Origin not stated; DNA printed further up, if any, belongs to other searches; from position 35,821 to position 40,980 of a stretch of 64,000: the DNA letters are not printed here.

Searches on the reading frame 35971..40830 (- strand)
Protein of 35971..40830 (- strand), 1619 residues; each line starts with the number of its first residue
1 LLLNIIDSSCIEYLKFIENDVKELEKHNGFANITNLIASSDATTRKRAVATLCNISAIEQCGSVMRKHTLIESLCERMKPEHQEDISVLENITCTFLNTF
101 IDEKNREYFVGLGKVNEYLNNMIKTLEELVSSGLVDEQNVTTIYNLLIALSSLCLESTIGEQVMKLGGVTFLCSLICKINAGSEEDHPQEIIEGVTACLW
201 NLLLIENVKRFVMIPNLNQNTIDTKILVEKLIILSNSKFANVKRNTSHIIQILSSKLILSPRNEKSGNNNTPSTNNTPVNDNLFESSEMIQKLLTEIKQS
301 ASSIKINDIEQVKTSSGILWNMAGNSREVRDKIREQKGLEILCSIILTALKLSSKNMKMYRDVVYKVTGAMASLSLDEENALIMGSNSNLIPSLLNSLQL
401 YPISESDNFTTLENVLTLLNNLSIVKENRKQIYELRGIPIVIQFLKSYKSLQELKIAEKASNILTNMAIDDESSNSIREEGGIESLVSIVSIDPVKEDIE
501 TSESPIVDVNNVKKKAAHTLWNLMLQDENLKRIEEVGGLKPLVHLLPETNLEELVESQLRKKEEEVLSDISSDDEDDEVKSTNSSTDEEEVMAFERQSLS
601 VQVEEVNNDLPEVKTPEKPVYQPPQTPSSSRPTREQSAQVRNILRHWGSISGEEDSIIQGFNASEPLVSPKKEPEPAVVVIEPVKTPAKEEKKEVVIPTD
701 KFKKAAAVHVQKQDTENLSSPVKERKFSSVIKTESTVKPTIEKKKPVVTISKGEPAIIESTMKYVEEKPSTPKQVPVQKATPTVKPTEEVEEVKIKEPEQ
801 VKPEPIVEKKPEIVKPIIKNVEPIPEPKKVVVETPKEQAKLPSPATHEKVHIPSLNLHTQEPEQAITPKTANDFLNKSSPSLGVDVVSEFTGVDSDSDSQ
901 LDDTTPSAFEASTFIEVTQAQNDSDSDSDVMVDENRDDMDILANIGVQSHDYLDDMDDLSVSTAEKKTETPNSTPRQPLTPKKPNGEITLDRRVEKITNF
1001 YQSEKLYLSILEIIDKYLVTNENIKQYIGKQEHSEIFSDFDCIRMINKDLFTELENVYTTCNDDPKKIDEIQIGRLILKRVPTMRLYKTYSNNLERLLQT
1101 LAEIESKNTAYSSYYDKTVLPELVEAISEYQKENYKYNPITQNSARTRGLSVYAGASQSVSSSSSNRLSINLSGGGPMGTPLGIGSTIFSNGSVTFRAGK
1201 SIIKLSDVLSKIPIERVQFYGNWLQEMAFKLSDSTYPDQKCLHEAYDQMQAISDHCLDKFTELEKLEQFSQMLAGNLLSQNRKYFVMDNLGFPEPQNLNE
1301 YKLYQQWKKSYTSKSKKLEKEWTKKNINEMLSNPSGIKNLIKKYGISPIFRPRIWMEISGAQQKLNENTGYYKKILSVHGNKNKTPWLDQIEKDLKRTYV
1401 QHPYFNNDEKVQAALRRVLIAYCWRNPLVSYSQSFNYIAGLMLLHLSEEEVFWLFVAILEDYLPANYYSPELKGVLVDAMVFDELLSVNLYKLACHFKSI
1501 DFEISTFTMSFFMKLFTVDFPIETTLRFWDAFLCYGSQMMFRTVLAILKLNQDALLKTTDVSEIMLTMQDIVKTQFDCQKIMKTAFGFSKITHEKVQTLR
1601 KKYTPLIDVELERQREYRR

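Call 10: search_protein_families(library=pfam, proteins=[window:35971-40830:-], max_evalue=0.00001)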
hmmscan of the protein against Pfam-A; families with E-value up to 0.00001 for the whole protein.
window:35971-40830:- (1619 aa): 4 families
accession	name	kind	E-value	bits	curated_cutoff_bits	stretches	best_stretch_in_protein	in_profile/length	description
PF00566.25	RabGAP-TBC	-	2e-52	178.5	25.2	1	1350-1556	3-216/216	Rab-GTPase-TBC domain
PF23436.1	RabGap-TBC_2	-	5.6e-22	78.9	27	1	1413-1588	2-179/214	RabGAP TBC domain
PF24768.1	ARM_ARMC5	-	1.8e-13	51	79.9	1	411-572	2-144/289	ARMC5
PF00621.25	RhoGEF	-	4.5e-11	43.7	27.6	1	998-1117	3-118/180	RhoGEF domain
